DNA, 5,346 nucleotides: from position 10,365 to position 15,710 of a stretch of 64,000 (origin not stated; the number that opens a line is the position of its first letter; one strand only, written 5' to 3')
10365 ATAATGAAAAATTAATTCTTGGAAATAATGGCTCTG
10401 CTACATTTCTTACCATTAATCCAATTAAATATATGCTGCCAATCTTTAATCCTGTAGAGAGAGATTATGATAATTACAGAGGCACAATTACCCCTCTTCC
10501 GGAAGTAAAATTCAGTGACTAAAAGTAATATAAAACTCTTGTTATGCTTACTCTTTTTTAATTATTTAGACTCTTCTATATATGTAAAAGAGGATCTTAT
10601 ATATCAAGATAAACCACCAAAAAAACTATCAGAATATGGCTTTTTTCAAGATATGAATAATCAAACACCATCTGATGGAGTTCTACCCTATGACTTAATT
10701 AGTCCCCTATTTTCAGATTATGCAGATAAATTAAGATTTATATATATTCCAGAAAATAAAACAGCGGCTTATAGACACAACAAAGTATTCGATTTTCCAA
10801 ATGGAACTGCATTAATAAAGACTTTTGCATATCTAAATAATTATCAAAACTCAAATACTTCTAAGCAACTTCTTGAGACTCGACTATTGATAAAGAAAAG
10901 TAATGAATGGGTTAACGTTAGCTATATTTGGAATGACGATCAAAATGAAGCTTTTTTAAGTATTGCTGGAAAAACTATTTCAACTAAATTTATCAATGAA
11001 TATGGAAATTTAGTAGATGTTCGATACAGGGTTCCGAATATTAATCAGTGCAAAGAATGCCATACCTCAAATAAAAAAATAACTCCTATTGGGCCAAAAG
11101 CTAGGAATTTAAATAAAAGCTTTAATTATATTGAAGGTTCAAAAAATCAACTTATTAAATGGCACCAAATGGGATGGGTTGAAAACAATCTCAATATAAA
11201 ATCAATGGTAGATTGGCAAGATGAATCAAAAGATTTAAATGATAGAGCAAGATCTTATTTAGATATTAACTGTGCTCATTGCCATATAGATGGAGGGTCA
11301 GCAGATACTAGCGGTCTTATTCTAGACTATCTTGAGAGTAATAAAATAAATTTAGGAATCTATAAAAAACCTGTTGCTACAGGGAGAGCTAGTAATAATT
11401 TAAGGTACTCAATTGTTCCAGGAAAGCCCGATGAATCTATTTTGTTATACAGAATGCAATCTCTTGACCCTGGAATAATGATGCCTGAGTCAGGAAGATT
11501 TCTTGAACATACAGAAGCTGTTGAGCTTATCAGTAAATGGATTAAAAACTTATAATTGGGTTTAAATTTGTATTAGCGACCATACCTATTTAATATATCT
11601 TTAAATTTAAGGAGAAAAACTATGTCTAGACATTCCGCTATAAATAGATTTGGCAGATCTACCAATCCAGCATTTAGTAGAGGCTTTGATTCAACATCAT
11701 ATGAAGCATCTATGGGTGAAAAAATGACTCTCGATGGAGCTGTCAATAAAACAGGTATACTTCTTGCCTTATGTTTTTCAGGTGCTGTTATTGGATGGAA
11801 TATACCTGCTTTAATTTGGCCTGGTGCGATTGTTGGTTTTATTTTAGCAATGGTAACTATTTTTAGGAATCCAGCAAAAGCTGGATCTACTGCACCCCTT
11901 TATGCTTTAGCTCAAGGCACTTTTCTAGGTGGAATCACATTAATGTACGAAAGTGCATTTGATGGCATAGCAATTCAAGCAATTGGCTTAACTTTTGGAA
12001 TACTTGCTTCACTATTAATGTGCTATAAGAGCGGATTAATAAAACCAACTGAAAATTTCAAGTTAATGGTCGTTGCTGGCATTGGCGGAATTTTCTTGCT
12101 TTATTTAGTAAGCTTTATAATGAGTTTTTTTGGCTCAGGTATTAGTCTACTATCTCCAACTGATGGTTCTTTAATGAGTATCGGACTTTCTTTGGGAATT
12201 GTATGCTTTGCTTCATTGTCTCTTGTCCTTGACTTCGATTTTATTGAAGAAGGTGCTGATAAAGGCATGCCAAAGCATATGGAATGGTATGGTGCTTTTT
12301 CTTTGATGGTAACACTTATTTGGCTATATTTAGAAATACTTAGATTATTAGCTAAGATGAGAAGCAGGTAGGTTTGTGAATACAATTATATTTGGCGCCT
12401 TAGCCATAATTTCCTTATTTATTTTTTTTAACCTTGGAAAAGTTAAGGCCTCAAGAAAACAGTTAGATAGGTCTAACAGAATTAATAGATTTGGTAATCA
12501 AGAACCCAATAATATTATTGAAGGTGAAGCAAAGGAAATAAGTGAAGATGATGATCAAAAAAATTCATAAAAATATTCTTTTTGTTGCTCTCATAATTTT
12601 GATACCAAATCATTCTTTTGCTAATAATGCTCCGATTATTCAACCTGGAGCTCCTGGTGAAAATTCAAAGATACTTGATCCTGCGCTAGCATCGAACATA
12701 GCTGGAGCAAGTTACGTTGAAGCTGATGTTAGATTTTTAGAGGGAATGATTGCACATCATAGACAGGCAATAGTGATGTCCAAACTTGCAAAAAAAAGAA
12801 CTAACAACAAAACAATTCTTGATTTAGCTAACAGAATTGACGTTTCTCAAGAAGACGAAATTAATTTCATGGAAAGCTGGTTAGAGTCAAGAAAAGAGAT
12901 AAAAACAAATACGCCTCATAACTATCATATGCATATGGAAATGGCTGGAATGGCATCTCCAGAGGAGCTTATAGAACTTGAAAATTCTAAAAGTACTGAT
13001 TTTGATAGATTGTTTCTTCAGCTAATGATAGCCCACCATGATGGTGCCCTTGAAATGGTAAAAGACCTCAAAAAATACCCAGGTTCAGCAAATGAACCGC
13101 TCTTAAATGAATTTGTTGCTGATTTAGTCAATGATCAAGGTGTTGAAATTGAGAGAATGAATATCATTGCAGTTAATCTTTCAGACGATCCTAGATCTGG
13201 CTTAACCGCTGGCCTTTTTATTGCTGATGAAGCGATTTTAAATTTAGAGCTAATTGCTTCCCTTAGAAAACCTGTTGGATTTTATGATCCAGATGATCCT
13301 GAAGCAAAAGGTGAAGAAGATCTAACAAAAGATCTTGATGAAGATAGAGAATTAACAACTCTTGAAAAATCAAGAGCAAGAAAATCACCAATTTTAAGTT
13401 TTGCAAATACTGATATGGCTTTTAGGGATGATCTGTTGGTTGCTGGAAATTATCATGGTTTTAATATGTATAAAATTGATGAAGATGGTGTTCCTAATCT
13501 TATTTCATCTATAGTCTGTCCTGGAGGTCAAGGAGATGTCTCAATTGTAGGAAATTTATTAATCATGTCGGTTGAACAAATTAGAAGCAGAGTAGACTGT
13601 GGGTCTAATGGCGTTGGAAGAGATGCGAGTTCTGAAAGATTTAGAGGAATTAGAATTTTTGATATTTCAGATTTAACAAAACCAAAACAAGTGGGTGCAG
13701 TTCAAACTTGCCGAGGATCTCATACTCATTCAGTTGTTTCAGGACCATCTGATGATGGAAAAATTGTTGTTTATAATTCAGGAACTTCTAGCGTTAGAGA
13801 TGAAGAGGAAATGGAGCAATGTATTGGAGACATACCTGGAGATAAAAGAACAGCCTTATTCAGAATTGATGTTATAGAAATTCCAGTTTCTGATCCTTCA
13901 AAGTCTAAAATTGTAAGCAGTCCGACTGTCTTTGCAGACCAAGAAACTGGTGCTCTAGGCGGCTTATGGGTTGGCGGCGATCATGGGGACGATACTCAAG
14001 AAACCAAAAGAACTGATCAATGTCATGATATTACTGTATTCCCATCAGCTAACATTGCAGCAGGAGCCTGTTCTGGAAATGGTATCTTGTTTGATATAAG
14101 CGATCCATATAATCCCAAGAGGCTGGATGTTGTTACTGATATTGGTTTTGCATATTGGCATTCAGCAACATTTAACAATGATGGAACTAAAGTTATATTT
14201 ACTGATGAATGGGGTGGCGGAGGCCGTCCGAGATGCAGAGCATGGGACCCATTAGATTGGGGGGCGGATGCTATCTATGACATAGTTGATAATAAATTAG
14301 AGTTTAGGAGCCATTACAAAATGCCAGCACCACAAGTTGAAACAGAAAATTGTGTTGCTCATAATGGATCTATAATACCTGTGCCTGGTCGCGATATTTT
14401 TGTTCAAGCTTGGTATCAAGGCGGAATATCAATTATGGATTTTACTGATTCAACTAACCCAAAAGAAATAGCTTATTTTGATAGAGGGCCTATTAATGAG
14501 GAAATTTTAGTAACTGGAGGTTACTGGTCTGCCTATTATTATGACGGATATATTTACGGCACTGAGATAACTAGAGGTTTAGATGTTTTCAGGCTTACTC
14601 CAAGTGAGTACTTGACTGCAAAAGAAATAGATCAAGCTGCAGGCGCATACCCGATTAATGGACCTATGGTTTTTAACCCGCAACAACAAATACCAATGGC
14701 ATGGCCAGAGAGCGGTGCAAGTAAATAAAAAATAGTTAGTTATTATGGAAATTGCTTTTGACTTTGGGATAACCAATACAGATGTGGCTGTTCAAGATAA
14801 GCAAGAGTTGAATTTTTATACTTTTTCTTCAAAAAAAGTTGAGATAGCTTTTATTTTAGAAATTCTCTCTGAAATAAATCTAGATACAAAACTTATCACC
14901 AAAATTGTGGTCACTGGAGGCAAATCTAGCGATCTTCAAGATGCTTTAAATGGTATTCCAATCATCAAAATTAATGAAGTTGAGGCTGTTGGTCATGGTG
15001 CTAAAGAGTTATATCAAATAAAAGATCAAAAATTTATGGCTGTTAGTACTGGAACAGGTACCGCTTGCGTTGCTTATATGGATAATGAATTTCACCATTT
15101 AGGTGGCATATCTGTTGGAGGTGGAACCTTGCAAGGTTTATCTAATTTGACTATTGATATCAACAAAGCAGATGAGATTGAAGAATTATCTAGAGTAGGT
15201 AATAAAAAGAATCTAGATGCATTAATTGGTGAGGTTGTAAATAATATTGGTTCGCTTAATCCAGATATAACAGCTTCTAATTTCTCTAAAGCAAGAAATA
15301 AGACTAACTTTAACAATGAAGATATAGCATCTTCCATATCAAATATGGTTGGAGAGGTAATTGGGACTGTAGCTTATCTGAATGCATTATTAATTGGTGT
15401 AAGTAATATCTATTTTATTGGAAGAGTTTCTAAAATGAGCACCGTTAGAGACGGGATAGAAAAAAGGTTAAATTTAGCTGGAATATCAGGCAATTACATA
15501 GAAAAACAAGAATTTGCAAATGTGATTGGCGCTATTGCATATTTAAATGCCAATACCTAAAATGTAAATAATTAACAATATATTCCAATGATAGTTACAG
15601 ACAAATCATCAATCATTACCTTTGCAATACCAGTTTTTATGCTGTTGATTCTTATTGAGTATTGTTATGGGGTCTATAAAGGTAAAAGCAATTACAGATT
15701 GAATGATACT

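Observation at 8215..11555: Three overlapping genes of unknown function: cytoplasmic diiron oxygenase + secreted parallel beta-helix protein + diheme c-type cytochrome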

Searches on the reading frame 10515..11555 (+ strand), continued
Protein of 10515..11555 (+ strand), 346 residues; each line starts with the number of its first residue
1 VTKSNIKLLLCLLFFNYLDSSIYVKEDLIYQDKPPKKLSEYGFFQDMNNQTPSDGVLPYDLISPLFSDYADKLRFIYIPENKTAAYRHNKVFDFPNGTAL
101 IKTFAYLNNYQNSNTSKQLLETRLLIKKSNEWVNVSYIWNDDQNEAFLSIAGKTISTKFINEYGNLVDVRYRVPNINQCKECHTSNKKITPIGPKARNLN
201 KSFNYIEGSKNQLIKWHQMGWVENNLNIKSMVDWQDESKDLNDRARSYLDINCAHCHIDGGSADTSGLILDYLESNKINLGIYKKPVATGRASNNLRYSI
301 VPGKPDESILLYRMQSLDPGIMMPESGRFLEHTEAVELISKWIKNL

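Call 78: search_protein_families(library=pfam, alignment_id=A5, max_evalue=0.00001)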
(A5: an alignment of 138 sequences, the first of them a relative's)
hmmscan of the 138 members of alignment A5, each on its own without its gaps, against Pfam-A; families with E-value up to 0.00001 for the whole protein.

A. member 1, L009:8142-8672:+ (177 aa): 1 family
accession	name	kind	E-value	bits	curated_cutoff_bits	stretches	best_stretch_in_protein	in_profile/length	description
PF13787.11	HXXEE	-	7.8e-10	40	25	1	10-116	2-113/114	Protein of unknown function with HXXEE motif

B. families by the number of members that match (of 138 scanned): 188 families (the first 25 are shown)
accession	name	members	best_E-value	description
PF18962.6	Por_Secre_tail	4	1e-14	Secretion system C-terminal sorting domain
PF02878.22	PGM_PMM_I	3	1.8e-45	Phosphoglucomutase/phosphomannomutase, alpha/beta/alpha domain I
PF02880.22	PGM_PMM_III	3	8.4e-40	Phosphoglucomutase/phosphomannomutase, alpha/beta/alpha domain III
PF20434.5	BD-FAE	3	3.3e-24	BD-FAE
PF02879.22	PGM_PMM_II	3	1.5e-18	Phosphoglucomutase/phosphomannomutase, alpha/beta/alpha domain II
PF00408.26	PGM_PMM_IV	3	3.3e-18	Phosphoglucomutase/phosphomannomutase, C-terminal domain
PF00583.31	Acetyltransf_1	3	5.4e-16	Acetyltransferase (GNAT) family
PF13508.13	Acetyltransf_7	3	5.8e-12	Acetyltransferase (GNAT) domain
PF00440.29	TetR_N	3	9.6e-11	Bacterial regulatory proteins, tetR family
PF05684.17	DUF819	2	2.4e-89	Protein of unknown function (DUF819)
PF07859.19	Abhydrolase_3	2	6.4e-59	alpha/beta hydrolase fold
PF00724.26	Oxidored_FMN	2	3.3e-58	NADH:flavin oxidoreductase / NADH oxidase family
PF07690.21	MFS_1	2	3.7e-48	Major Facilitator Superfamily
PF00588.24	SpoU_methylase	2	3.8e-33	SpoU rRNA Methylase family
PF07719.23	TPR_2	2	8e-30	Tetratricopeptide repeat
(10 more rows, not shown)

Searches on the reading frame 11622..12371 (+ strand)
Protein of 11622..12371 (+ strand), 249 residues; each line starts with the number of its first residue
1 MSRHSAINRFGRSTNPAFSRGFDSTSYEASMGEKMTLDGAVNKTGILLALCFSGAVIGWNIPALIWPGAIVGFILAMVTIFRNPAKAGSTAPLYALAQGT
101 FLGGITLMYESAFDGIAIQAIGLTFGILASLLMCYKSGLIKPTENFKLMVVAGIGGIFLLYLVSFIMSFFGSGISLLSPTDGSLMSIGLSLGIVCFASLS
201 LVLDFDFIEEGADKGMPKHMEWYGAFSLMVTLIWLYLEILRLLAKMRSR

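Call 3: search_protein_families(library=pfam, proteins=[window:11622-12371:+], max_evalue=0.01)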
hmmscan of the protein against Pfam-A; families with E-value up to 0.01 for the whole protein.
window:11622-12371:+ (249 aa): 1 family
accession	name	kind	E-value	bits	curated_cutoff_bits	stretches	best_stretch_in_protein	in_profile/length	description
PF12811.12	BaxI_1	-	8.6e-73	245.2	26.2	1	15-247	1-232/233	Bax inhibitor 1 like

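Call 4: search_protein_families(library=ncbifam, proteins=[window:11622-12371:+], max_evalue=0.01)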
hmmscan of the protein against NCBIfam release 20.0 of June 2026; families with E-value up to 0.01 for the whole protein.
window:11622-12371:+ (249 aa): 0 families

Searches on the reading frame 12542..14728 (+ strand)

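Call 3: search_protein_families(library=pfam, proteins=[window:12542-14728:+], max_evalue=0.01)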
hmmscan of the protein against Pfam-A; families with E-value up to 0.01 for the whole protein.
window:12542-14728:+ (728 aa): 2 families
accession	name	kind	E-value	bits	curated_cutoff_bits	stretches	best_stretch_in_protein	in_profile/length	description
PF03713.19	DUF305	-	5.3e-40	137.4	27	1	62-207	1-148/151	Domain of unknown function (DUF305)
PF13628.12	DUF4142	-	1.5e-05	25.7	27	1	61-194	2-123/138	Domain of unknown function (DUF4142)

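Call 4: search_protein_families(library=ncbifam, proteins=[window:12542-14728:+], max_evalue=0.01)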
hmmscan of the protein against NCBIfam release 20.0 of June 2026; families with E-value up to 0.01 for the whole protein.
window:12542-14728:+ (728 aa): 2 families
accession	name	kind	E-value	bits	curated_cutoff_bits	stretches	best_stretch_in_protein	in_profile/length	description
NF049983.1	CopM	equivalog_domain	7.9e-22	77.1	90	2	57-114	16-73/73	CopM family metallochaperone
TIGR04312.1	choice_anch_B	subfamily_domain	5e-11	42.5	100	1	503-683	196-362/364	choice-of-anchor B family protein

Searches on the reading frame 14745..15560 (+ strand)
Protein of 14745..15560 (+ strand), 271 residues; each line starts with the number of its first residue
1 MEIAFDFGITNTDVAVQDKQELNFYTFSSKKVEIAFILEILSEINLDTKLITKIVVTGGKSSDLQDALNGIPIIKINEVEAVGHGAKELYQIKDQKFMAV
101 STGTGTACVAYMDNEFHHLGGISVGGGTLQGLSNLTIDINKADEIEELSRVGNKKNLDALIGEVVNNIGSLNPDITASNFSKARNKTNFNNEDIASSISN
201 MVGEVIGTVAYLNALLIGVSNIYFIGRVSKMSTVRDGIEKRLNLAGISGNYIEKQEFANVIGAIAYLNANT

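Call 21: search_protein_families(library=pfam, proteins=[window:14745-15560:+], max_evalue=0.00001)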
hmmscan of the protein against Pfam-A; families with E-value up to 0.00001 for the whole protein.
window:14745-15560:+ (271 aa): 1 family
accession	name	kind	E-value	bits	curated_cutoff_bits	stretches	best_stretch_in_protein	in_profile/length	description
PF03630.20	Fumble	-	1.4e-22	80.8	28.5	1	17-227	43-291/334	Fumble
